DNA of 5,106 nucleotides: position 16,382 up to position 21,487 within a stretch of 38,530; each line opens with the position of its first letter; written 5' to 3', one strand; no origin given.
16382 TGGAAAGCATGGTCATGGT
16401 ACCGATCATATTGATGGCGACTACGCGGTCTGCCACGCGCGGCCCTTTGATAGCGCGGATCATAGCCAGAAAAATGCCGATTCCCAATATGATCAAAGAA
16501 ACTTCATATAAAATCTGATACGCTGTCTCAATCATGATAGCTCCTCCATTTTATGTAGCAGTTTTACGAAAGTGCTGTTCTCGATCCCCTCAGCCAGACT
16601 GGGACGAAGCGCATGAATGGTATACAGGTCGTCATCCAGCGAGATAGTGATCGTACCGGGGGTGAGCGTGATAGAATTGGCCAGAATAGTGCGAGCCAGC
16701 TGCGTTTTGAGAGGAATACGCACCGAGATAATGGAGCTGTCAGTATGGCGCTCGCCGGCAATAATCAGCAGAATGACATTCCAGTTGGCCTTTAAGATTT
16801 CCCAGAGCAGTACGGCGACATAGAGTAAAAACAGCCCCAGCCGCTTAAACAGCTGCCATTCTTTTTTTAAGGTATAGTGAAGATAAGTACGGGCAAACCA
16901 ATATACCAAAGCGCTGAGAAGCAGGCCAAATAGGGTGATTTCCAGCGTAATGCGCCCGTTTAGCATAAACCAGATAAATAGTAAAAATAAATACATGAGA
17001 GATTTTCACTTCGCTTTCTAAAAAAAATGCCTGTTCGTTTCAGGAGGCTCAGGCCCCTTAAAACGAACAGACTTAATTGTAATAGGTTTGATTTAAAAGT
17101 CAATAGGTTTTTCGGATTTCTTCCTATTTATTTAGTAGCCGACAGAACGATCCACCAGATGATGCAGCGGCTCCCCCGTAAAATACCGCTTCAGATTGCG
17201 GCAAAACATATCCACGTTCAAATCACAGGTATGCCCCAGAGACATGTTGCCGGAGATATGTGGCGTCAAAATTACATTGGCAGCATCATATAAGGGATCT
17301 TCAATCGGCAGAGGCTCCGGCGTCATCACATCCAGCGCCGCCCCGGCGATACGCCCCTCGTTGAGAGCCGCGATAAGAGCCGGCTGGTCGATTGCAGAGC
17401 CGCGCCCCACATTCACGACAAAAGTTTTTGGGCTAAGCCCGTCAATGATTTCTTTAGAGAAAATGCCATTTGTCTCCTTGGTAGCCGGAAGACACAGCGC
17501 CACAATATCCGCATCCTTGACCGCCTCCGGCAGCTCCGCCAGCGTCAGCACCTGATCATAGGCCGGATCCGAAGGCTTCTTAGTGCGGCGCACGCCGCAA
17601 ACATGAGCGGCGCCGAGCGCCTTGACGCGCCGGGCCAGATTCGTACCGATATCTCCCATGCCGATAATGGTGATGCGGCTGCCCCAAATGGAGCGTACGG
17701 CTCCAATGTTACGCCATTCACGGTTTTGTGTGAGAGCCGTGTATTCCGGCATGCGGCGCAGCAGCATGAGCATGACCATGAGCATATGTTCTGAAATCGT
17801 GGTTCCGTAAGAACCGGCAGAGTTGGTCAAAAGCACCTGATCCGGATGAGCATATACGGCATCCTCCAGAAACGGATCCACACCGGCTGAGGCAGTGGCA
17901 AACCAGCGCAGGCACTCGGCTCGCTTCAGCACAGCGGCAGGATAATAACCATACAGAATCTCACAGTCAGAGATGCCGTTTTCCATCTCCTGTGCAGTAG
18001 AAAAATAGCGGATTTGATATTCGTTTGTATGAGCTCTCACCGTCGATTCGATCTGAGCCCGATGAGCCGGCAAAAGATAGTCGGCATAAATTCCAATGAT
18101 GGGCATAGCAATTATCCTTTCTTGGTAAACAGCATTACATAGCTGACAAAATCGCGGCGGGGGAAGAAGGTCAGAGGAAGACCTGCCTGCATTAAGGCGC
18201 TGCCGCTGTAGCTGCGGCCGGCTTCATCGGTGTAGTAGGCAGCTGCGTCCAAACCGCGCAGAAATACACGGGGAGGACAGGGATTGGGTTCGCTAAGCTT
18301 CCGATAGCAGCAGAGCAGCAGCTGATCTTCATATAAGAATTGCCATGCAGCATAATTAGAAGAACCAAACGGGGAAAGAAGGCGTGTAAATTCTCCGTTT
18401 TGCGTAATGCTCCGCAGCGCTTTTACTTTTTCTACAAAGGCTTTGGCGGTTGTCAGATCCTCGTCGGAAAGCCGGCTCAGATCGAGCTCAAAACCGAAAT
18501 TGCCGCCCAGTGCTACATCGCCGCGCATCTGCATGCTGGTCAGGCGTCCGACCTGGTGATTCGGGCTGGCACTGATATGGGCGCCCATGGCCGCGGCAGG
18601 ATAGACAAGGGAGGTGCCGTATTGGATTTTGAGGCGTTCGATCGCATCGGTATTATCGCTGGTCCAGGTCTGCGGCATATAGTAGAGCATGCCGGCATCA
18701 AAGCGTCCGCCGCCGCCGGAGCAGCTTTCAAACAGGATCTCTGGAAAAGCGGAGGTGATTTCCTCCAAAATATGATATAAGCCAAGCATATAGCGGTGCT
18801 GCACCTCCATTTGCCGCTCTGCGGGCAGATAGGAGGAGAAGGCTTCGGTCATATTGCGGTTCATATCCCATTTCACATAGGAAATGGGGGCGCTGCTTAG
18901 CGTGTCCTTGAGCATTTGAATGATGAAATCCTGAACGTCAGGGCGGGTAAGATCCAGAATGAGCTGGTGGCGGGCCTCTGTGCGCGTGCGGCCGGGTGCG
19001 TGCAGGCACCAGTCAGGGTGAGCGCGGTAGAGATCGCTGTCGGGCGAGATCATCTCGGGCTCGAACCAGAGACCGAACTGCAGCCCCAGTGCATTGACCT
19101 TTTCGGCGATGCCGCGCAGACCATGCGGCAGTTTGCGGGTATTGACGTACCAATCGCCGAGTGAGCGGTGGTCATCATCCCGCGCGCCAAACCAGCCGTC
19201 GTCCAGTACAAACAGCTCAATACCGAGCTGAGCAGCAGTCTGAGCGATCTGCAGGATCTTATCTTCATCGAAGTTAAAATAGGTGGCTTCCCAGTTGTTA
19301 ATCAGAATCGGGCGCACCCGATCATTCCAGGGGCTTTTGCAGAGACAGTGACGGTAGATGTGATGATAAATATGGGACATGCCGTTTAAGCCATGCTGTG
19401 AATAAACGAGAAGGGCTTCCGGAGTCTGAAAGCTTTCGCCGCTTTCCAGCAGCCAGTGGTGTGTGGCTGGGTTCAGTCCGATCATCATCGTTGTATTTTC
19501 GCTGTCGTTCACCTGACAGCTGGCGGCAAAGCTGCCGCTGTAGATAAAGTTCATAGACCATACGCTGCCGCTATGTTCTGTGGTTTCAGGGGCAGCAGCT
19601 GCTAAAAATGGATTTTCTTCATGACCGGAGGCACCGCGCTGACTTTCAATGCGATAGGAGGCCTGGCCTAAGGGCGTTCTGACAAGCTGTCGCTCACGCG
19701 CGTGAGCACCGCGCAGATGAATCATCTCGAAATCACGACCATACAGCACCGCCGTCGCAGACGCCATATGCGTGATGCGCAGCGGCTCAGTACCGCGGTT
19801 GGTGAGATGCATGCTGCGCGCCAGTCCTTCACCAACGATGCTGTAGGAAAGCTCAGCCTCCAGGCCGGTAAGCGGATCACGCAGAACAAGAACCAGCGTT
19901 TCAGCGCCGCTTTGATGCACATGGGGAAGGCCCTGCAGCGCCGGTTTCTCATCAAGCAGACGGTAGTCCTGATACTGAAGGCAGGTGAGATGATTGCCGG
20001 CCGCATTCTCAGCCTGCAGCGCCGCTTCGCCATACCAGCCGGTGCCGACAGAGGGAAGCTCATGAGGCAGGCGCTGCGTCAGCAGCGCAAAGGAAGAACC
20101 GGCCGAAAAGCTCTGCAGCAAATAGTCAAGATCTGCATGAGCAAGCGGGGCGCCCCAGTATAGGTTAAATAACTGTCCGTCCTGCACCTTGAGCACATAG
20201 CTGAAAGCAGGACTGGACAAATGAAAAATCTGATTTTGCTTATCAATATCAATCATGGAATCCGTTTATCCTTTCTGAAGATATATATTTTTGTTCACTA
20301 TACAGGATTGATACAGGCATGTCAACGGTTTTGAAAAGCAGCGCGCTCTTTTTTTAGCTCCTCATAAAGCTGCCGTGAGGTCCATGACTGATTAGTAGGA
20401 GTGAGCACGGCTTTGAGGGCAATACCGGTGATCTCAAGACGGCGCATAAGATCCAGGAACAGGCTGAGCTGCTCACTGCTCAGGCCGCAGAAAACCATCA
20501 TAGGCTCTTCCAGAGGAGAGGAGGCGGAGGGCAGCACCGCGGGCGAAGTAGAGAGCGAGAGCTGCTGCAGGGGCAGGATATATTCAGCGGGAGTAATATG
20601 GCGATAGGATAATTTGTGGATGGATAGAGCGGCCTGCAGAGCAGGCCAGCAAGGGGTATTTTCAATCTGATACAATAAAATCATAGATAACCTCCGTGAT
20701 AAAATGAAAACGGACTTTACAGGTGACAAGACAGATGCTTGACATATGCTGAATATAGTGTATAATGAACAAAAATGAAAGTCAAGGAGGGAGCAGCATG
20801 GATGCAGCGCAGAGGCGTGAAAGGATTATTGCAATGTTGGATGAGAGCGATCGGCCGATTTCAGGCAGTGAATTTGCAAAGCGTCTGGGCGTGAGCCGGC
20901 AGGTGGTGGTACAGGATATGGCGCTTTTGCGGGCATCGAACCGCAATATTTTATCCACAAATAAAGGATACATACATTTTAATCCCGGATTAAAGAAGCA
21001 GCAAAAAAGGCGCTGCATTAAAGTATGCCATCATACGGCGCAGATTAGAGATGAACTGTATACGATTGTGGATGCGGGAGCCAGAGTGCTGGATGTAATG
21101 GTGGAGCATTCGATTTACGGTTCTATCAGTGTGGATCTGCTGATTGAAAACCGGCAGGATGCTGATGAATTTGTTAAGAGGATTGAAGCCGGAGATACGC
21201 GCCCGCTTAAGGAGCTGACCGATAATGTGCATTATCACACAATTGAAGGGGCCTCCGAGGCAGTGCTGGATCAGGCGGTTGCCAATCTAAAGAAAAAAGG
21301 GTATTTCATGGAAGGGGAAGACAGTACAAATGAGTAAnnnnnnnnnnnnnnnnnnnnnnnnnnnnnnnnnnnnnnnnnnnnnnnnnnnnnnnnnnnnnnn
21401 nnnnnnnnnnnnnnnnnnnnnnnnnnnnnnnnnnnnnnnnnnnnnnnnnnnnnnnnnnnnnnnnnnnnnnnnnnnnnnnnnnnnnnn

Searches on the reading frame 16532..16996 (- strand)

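Call 29: search_protein_families(library=pfam, proteins=[window:16532-16996:-], max_evalue=0.001)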
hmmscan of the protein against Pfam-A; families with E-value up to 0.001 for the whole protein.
window:16532-16996:- (154 aa): 1 family
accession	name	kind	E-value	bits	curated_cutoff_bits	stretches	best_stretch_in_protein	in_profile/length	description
PF01899.21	MNHE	-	3e-29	102.1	27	1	3-131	2-123/145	Na+/H+ ion antiporter subunit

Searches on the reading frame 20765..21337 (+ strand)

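Call 29: search_protein_families(library=pfam, proteins=[window:20765-21337:+], max_evalue=0.001)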
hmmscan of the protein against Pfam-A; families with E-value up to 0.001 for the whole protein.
window:20765-21337:+ (190 aa): 3 families
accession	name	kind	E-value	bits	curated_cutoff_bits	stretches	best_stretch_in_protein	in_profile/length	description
PF02829.19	3H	-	6.3e-33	113.3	25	1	85-180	1-96/97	3H domain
PF08279.18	HTH_11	-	1.8e-15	57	25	1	17-70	1-55/55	HTH domain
PF21476.4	PF0610-like_N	-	7e-06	26.6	33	1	17-52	2-35/50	PF0610-like, N-terminal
